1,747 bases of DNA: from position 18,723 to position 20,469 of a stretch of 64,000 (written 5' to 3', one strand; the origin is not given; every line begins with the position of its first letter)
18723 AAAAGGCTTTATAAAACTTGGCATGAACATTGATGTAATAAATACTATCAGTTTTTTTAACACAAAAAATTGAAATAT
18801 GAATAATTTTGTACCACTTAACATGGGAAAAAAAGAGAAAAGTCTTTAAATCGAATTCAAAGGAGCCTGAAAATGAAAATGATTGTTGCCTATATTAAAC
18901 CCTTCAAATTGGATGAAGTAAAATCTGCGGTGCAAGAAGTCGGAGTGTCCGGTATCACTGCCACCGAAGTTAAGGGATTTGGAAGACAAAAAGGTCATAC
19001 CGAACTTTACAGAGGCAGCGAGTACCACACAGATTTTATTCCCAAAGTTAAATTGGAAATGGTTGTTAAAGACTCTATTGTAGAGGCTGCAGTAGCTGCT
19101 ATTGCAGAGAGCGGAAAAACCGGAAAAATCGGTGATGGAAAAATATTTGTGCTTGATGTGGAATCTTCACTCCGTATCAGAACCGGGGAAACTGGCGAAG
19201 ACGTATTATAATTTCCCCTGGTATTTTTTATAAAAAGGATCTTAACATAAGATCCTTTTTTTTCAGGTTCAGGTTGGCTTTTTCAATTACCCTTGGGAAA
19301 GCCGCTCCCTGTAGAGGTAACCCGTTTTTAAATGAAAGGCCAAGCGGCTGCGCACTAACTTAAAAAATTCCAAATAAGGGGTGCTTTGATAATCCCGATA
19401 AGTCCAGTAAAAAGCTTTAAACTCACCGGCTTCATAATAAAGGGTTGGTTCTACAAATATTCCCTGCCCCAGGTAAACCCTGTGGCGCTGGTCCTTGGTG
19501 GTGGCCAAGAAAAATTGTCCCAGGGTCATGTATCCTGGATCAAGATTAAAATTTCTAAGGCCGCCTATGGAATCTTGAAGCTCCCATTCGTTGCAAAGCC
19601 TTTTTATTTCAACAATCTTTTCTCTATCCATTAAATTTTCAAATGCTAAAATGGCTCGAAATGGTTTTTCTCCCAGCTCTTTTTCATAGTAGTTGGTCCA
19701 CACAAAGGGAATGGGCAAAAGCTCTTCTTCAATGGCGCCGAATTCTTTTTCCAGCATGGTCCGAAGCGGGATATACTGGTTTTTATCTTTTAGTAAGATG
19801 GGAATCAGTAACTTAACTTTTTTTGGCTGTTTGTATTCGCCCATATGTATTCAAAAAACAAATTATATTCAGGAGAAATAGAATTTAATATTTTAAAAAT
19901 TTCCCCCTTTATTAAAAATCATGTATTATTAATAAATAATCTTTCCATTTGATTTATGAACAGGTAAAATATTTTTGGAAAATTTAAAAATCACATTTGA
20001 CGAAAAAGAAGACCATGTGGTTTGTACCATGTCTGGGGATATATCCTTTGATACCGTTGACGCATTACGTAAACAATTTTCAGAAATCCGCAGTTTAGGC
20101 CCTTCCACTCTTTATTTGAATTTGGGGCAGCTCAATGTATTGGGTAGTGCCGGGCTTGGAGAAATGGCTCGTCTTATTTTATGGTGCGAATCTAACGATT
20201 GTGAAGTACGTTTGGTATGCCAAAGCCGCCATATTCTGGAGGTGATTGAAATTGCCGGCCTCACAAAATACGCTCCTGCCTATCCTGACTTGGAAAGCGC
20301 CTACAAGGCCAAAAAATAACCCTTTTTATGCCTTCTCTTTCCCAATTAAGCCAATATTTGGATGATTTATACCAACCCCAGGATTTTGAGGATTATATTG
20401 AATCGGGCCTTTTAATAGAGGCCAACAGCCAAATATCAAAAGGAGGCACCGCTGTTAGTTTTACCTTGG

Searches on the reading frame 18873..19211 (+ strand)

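Call 92: search_protein_families(library=pfam, proteins=[window:18873-19211:+], max_evalue=0.0001)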
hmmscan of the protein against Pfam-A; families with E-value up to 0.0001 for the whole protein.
window:18873-19211:+ (112 aa): 1 family
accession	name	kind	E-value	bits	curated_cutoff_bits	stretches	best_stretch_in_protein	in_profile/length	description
PF00543.27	P-II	-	7.9e-29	100.4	25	1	1-106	1-102/102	Nitrogen regulatory protein P-II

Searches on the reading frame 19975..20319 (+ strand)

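Call 92: search_protein_families(library=pfam, proteins=[window:19975-20319:+], max_evalue=0.0001)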
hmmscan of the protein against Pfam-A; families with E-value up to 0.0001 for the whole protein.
window:19975-20319:+ (114 aa): 2 families
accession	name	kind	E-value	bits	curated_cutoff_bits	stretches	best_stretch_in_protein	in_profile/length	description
PF01740.26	STAS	-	3.6e-13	49.6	22.6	1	6-109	2-106/106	STAS domain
PF13466.11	STAS_2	-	3.6e-05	24.3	29.2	1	19-96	3-79/80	STAS domain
